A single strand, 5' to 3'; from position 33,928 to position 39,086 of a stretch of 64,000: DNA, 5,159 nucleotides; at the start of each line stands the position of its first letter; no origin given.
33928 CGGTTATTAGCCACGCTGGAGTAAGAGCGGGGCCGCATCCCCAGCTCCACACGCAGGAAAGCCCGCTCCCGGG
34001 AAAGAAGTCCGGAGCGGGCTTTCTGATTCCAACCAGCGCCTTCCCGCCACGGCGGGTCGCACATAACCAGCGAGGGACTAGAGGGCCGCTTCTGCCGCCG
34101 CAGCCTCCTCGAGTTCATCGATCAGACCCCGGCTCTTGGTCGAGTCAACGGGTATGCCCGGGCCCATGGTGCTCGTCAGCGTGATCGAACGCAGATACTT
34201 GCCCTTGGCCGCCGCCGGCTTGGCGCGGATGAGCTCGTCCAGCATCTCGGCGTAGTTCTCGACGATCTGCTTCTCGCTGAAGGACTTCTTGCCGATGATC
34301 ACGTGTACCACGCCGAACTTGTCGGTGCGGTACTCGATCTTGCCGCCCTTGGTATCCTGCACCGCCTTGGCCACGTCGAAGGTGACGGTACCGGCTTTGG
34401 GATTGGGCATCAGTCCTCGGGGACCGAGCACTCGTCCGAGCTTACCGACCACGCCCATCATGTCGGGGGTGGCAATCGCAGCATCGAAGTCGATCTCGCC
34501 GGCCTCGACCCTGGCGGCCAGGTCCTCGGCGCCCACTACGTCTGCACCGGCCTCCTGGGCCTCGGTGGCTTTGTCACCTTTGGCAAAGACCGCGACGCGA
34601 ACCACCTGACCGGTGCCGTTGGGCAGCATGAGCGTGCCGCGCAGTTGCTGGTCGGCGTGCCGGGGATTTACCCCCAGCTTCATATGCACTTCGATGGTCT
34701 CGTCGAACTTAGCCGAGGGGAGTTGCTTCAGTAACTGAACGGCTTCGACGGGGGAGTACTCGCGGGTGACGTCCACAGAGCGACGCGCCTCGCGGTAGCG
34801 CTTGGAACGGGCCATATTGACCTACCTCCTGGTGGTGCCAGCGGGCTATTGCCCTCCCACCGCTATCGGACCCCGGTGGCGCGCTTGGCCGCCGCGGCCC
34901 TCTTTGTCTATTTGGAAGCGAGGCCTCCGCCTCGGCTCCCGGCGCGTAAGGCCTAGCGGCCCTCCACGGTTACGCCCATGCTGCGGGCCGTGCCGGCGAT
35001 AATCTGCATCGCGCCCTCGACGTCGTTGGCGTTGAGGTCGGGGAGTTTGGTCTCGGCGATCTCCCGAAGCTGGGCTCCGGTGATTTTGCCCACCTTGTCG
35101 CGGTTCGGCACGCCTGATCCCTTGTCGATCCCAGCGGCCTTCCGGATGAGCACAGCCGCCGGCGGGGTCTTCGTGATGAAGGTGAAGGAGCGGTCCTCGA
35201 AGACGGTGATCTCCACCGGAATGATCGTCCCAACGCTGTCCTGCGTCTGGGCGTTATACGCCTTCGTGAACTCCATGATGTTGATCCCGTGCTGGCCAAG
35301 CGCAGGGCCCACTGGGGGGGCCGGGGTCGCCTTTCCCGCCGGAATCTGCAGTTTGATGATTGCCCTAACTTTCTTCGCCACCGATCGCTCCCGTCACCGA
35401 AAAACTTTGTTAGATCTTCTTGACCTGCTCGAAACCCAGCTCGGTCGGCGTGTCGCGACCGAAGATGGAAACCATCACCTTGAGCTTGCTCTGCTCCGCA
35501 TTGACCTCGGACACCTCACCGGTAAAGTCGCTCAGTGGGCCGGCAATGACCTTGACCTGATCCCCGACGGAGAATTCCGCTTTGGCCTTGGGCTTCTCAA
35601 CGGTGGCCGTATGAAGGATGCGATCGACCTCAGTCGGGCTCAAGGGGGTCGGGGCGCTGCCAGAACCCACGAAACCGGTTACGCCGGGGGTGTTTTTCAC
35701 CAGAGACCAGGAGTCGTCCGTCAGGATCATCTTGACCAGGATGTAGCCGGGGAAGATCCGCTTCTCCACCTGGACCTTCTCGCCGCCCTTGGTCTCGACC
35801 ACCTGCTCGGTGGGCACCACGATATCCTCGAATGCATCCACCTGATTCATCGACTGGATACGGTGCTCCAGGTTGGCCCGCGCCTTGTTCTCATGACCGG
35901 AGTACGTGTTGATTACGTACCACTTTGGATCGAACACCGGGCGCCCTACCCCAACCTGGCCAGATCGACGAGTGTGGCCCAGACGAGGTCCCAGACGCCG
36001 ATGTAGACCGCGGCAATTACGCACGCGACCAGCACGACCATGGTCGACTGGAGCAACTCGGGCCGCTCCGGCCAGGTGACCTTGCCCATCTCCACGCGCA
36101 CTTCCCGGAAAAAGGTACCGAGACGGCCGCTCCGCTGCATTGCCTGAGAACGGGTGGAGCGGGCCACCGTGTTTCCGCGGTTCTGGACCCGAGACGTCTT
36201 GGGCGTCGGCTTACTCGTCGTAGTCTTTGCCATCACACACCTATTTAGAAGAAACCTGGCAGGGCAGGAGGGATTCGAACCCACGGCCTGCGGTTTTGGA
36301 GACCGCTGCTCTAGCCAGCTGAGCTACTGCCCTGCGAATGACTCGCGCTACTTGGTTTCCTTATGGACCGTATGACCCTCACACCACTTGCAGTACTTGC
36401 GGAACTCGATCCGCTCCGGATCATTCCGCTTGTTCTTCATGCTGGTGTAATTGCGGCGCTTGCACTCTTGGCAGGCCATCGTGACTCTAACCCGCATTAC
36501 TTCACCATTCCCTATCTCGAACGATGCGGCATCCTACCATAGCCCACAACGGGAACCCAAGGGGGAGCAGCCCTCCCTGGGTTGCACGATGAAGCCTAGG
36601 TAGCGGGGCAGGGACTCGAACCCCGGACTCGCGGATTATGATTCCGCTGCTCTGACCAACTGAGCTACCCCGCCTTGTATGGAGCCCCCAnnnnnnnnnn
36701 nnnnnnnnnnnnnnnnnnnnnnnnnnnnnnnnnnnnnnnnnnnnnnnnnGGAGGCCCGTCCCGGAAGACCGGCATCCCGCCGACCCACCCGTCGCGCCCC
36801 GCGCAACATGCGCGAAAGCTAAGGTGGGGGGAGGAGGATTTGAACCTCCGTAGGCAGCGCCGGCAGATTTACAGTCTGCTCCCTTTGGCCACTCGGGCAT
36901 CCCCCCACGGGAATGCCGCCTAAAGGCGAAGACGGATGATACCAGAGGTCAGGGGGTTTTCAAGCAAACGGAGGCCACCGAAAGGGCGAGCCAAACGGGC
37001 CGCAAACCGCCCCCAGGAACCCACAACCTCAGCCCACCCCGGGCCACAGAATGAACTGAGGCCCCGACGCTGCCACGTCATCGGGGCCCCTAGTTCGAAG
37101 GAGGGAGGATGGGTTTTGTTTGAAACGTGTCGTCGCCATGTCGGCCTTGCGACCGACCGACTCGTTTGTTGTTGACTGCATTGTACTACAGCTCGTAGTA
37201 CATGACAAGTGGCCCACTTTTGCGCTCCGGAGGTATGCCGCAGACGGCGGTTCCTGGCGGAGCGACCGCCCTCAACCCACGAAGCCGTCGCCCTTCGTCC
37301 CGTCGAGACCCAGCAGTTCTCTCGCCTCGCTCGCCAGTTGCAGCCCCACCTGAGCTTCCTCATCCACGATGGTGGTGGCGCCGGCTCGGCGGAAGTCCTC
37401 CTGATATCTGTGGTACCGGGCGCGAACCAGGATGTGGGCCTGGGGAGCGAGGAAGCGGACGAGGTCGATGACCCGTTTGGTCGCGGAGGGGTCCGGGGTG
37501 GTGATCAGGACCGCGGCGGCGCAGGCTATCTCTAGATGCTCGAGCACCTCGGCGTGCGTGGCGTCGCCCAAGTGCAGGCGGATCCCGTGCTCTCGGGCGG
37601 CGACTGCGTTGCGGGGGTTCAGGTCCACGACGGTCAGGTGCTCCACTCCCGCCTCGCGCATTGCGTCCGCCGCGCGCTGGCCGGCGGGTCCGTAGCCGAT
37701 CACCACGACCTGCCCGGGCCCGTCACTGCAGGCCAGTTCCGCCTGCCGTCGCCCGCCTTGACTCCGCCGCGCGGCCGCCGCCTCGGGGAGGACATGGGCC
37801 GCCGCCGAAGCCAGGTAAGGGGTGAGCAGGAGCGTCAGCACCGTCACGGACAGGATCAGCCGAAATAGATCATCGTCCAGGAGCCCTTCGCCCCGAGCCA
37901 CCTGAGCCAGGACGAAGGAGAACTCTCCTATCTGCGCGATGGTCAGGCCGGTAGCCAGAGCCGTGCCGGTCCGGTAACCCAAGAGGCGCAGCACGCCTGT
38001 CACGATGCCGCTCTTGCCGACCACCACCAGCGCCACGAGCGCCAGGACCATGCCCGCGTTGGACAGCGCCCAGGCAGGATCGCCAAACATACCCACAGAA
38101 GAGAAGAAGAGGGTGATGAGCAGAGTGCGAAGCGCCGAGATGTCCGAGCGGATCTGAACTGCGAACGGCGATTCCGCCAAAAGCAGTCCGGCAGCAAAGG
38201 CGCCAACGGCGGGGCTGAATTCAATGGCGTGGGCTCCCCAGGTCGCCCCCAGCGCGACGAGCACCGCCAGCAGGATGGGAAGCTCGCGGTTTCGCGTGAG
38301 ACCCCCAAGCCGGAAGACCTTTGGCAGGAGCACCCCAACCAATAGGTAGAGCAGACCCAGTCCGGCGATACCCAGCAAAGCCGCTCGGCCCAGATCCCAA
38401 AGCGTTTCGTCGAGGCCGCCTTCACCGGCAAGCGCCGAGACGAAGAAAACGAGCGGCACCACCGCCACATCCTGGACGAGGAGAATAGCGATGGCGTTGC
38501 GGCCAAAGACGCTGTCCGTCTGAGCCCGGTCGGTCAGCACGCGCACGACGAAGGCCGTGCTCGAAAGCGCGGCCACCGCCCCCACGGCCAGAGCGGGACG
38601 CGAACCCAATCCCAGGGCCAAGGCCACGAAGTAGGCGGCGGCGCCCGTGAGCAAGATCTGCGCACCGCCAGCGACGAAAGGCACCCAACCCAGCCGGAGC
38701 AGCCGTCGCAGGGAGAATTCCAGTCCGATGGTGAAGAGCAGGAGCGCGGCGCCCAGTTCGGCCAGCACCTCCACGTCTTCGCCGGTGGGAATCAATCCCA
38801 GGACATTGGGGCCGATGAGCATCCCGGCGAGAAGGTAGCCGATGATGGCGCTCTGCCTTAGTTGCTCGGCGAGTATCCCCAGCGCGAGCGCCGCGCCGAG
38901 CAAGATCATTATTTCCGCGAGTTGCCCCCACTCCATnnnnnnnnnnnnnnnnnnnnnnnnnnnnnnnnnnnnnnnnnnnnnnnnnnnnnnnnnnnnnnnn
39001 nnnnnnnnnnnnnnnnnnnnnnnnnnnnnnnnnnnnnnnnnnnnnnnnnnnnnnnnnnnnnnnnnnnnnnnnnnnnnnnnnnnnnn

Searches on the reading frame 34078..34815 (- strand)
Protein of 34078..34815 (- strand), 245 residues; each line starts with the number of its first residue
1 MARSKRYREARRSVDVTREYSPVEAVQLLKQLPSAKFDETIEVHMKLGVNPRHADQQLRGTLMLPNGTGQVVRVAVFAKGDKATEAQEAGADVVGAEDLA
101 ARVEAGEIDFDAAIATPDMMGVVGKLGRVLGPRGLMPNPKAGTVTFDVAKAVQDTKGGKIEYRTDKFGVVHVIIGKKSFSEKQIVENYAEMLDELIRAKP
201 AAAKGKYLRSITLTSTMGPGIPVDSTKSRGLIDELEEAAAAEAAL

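Call 3: search_protein_families(library=pfam, proteins=[window:34078-34815:-])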
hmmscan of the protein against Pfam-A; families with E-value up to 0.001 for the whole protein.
window:34078-34815:- (245 aa): 1 family
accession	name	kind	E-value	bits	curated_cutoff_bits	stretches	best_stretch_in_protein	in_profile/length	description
PF00687.26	Ribosomal_L1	-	3.8e-68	229.4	32.2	1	29-219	1-198/198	Ribosomal protein L1p/L10e family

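Call 14: find_related_loci(query=window:34078-34815:-, collection=genome_contigs, flank=10000)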
Query window:34078-34815:- (245 aa) in genome_contigs; peptide patterns used: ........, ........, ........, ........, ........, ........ (x = any residue, [..] = any of these).
599 stretches matched a pattern (row limit reached: there are more); 126 encode a relative of the query (tblastn E <= 1e-3); the best 80 are kept; 80 distinct loci.
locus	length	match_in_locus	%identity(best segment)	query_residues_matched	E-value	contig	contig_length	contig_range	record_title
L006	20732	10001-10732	97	1-244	4e-157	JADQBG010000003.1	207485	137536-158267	MAG: Actinomycetota bacterium isolate Soudan_30 NODE_35_length_207485_cov_15.690021, whole genome shotgun sequence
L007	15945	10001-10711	70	2-238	2e-114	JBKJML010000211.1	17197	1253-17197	MAG: Gaiellaceae bacterium isolate ant_bin.329 k117_2454444, whole genome shotgun sequence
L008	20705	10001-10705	71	5-239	9e-113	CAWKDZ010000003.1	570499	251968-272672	MAG: uncultured Actinomycetes bacterium isolate MFD02360.bin.1.316 genome assembly, contig: contig_3516, whole genome sh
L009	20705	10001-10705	71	4-238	6e-111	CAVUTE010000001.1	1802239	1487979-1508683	MAG: uncultured Actinomycetes bacterium isolate MFD05513.bin.1.2 genome assembly, contig: contig_2199, whole genome shot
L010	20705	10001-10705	70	4-238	1e-110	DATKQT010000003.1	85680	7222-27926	MAG TPA_asm: Gaiellaceae bacterium isolate SMAG_U14009 k141_6530, whole genome shotgun sequence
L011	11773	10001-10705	70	4-238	9e-111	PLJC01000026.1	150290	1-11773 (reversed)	MAG: Actinomycetota bacterium isolate palsa_556 73.20110800_P2D.27_contig_1980, whole genome shotgun sequence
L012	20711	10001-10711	68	5-241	5e-110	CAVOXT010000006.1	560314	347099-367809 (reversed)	MAG: uncultured Actinomycetes bacterium isolate MFD10007.bin.1.1 genome assembly, contig: contig_6102, whole genome shot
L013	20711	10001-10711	68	5-241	1e-107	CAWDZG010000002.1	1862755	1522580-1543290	MAG: uncultured Gaiellaceae bacterium isolate MFD01275.bin.1.196 genome assembly, contig: contig_5429, whole genome shot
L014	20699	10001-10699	67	2-234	8e-107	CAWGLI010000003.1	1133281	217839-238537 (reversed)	MAG: uncultured Actinomycetes bacterium isolate MFD09779.bin.1.323 genome assembly, contig: contig_38537, whole genome s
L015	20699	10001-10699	67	2-234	2e-105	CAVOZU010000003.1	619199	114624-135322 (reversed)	MAG: uncultured Actinomycetes bacterium isolate MFD09964.bin.1.333 genome assembly, contig: contig_15826, whole genome s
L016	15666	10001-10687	66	1-229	7e-102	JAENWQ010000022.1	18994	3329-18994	MAG: Actinomycetota bacterium isolate 5_8_m_bin21 k141_320844_length_18994_cov_101.3655, whole genome shotgun sequence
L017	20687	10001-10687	67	1-229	7e-102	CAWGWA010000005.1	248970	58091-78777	MAG: uncultured Actinomycetes bacterium isolate MFD04212.bin.2.127 genome assembly, contig: contig_20893, whole genome s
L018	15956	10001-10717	64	5-243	1e-101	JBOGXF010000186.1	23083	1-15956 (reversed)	MAG: Actinomycetota bacterium isolate M3-S_metabat2.bin.234 k127_1112466, whole genome shotgun sequence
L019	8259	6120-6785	66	4-225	7e-101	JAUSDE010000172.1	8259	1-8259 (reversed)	MAG: Thermoleophilia bacterium isolate E14_concoct.bin.89_sub E14_k141_1121117, whole genome shotgun sequence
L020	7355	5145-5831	66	1-229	6e-101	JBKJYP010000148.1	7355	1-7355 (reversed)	MAG: Actinomycetota bacterium isolate swi_bin.21 k127_7506072, whole genome shotgun sequence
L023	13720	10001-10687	65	3-231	2e-99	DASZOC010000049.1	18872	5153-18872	MAG TPA_asm: Actinomycetota bacterium isolate SMAG_U5934 k141_117233, whole genome shotgun sequence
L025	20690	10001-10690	64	5-234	9e-99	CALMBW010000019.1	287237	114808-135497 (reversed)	MAG TPA_asm: uncultured actinobacterium isolate SRR6670122_bin.39_CONCOCT_v1.1_MAG genome assembly, contig: ERZ534011.3,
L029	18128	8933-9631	63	4-240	3e-97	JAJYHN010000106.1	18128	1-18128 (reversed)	MAG: Actinomycetes bacterium isolate DBS1-3.bin66 NODE_5621_length_18128_cov_2.15766, whole genome shotgun sequence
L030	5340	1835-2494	65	5-224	1e-96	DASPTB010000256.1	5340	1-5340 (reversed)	MAG TPA_asm: Actinomycetota bacterium isolate SMAG_U12266 k141_1966903, whole genome shotgun sequence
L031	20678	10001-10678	63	5-230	9e-96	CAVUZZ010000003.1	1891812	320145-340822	MAG: uncultured Actinomycetes bacterium isolate MFD05567.bin.2.19 genome assembly, contig: contig_18077, whole genome sh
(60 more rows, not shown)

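Call 31: search_protein_families(library=pfam, proteins=[L025:10742-11869:-, L025:12310-14775:+, L029:9742-10707:+, L029:10761-11933:+, L031:10760-11332:+, L031:11364-12236:+, L031:12272-12865:-, L023:11308-12042:-, L030:2553-3200:+, L030:3216-3776:+], max_evalue=0.001)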
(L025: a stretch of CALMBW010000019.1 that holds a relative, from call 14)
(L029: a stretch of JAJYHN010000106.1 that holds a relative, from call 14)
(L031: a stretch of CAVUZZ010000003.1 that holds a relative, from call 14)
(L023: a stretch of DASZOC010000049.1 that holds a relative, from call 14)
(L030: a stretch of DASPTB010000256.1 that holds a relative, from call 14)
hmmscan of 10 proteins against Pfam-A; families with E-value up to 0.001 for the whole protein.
L025:10742-11869:- (375 aa): 5 families
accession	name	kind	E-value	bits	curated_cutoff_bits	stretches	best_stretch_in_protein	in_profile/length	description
PF03193.22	RsgA_GTPase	-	3.8e-52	177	30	1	110-283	1-174/174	RsgA GTPase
PF01926.29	MMR_HSR1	-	8.4e-09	36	21.9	1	218-307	1-84/113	50S ribosome-binding GTPase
PF00005.33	ABC_tran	-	1.3e-06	29.5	25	1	216-264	11-63/137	ABC transporter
PF02421.24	FeoB_N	-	0.00042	20.3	27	0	218-282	2-62/156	Ferrous iron transport protein B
PF13191.12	AAA_16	-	0.00077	20.4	32.6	0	208-351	14-132/167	AAA ATPase domain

L025:12310-14775:+ (821 aa): 4 families
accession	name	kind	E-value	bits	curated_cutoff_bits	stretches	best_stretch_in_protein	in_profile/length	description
PF24606.1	CEMIP_beta-hel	-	1.9e-72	243.9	27.3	1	271-453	1-212/212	CEMIP beta-helix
PF10162.14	G8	-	1.3e-31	109.5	22.9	1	62-175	1-124/124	G8 domain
PF13229.12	Beta_helix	-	1.2e-07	32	25.9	1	278-370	28-109/158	Right handed beta helix region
PF05048.19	NosD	-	0.00061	19.7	23.6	0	277-414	42-154/212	Periplasmic copper-binding protein (NosD)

L029:9742-10707:+ (321 aa): 7 families
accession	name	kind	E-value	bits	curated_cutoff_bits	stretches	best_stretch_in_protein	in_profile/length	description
PF07726.17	AAA_3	-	4.8e-65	217.8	27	1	40-170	1-131/131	ATPase family associated with various cellular activities (AAA)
PF17863.7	AAA_lid_2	-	1.3e-20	73.4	22.7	1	231-303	1-73/74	AAA lid domain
PF07728.20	AAA_5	-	8.7e-15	55.4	22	1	46-168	7-139/139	AAA domain (dynein-related subfamily)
PF20030.5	bpMoxR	-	4.1e-07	29.7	27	1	14-187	7-179/205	MoxR domain in the MoxR-vWA-beta-propeller ternary systems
PF00004.35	AAA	-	4.1e-06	27.7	21.2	1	47-155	7-115/131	ATPase family associated with various cellular activities (AAA)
PF00493.29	MCM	-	0.00013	21.6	23.3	1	36-152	55-174/224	MCM P-loop domain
PF05496.18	RuvB_N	-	0.00073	19.8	27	0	39-131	34-114/159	Holliday junction DNA helicase RuvB P-loop domain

L029:10761-11933:+ (390 aa): 1 family
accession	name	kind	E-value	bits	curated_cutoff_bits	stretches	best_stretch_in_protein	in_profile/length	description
PF01882.25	DUF58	-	7.8e-13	48.6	23.4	1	210-353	2-141/216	Protein of unknown function DUF58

L031:10760-11332:+ (190 aa): 3 families
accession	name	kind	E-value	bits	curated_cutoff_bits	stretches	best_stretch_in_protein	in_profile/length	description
PF09860.14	DUF2087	-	1.5e-27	96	22.4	1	117-183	1-69/69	Uncharacterized protein conserved in bacteria (DUF2087)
PF12802.13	MarR_2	-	1.8e-05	25.2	27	1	24-73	5-56/61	MarR family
PF25213.1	HVO_A0261_N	-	0.0001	22.5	35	1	20-72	7-58/86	HVO_A0261 N-terminal domain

L031:11364-12236:+ (290 aa): 1 family
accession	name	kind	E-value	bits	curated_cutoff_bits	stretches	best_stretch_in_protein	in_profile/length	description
PF09754.15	PAC2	-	9.6e-45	153.5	25.8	1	20-233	1-214/215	PAC2 family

L031:12272-12865:- (197 aa): 1 family
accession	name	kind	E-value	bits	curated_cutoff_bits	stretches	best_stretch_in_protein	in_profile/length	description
PF00881.29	Nitroreductase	-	6.7e-21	75.6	23.5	1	7-170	1-167/167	Nitroreductase family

L023:11308-12042:- (244 aa): 6 families
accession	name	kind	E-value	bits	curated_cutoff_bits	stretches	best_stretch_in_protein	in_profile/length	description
PF13649.12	Methyltransf_25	-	2.2e-14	54.4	27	1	44-136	2-97/97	Methyltransferase domain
PF08241.18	Methyltransf_11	-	2.2e-10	41.5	21.2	1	44-140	1-95/95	Methyltransferase domain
PF08242.18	Methyltransf_12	-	1.4e-09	39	30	1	44-138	1-98/98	Methyltransferase domain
PF13847.12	Methyltransf_31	-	2.6e-06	27.6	27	1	40-144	4-113/145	Methyltransferase domain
PF13489.12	Methyltransf_23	-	5.7e-06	26.6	27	1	37-155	20-128/164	Methyltransferase domain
PF03848.20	TehB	-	0.00019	21.4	20.4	1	40-141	31-133/193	Tellurite resistance protein TehB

L030:2553-3200:+ (215 aa): 0 families

L030:3216-3776:+ (186 aa): 0 families

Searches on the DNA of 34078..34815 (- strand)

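Call 45: search_rna_families(sources=[L007, L024, L019, L020, L027, L077], threshold=evalue, max_evalue=5)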
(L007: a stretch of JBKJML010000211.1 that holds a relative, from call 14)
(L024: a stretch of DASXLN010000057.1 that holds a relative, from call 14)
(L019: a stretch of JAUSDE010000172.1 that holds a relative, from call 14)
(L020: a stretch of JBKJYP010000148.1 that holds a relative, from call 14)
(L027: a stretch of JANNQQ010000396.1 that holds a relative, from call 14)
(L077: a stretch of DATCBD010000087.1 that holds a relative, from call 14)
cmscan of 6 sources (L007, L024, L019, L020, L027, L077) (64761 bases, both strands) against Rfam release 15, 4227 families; matches with E-value up to 5: 13.
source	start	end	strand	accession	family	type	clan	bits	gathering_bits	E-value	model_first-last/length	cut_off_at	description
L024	5754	5827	+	RF00005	tRNA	Gene; tRNA;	CL00001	71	29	1.7e-13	1-71/71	no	tRNA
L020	2818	2891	+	RF00005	tRNA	Gene; tRNA;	CL00001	71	29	1.6e-13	1-71/71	no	tRNA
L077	8185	8258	+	RF00005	tRNA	Gene; tRNA;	CL00001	71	29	1.7e-13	1-71/71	no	tRNA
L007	8421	8494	+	RF00005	tRNA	Gene; tRNA;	CL00001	67.3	29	1.8e-12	1-71/71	no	tRNA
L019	4442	4515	+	RF00005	tRNA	Gene; tRNA;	CL00001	63.9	29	1.6e-11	1-71/71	no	tRNA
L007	8422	8494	-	RF04354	Plastid-ycf2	Cis-reg;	-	35.7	65.7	0.00099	1-75/75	no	Plastid-ycf2 5UTR RNA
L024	5754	5828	-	RF04354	Plastid-ycf2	Cis-reg;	-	32.1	65.7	0.0097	1-75/75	no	Plastid-ycf2 5UTR RNA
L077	8185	8259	-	RF04354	Plastid-ycf2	Cis-reg;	-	32.1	65.7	0.0097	1-75/75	no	Plastid-ycf2 5UTR RNA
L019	6858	7033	+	RF00557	L10_leader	Cis-reg; leader;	-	28.2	44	1.4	1-138/138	no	Ribosomal protein L10 leader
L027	2096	2151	-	RF04040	mir-4866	Gene; miRNA;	-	23.6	100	2.8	25-82/82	5'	mir-4866 microRNA precursor family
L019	7564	7682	+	RF04303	MIR162_2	Gene; miRNA;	CL00150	23.5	103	1.2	1-135/135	no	MIR162_2 microRNA precursor family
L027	760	791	+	RF03015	Transposase-2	Gene; sRNA;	-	22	42.7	4.3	11-42/69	no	Transposase-2 RNA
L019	7980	8194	+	RF02225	sX6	Gene; sRNA;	-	19.9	40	0.54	1-342/342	no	Proteobacterial sRNA sX6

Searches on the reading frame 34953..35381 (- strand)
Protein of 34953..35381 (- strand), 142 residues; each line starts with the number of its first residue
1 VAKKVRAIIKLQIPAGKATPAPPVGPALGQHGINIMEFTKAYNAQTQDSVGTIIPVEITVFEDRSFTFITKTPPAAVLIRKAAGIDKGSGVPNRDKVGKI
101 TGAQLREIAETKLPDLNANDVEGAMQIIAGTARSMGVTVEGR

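Call 3: search_protein_families(library=pfam, proteins=[window:34953-35381:-])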
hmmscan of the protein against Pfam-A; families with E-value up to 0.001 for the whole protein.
window:34953-35381:- (142 aa): 2 families
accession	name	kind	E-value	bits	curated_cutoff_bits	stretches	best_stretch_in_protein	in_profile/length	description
PF00298.24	Ribosomal_L11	-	9e-31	106.6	21.4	1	71-139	1-69/69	Ribosomal protein L11, RNA binding domain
PF03946.19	Ribosomal_L11_N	-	3.6e-29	100.7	32.9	1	9-66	1-58/58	Ribosomal protein L11, N-terminal domain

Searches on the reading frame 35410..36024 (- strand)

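Call 3: search_protein_families(library=pfam, proteins=[window:35410-36024:-])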
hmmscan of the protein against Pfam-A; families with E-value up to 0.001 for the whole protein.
window:35410-36024:- (204 aa): 2 families
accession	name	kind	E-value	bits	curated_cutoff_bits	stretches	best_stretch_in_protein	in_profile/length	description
PF02357.24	NusG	-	2.7e-30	105.2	22.2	1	34-137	2-93/93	Transcription termination factor nusG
PF00467.35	KOW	-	2.4e-06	27.6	22.3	1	153-181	1-27/32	KOW motif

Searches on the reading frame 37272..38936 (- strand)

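Call 52: search_protein_families(library=pfam, proteins=[window:37272-38936:-], max_evalue=0.0001)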
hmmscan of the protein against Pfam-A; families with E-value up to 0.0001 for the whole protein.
window:37272-38936:- (554 aa): 2 families
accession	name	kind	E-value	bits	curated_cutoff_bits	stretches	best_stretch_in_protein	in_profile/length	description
PF00999.27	Na_H_Exchanger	-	1.9e-61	208.4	26.2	1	16-375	4-373/375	Sodium/hydrogen exchanger, transmembrane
PF02254.24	TrkA_N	-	1.3e-22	80.8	23.8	1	410-524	1-114/116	TrkA-N domain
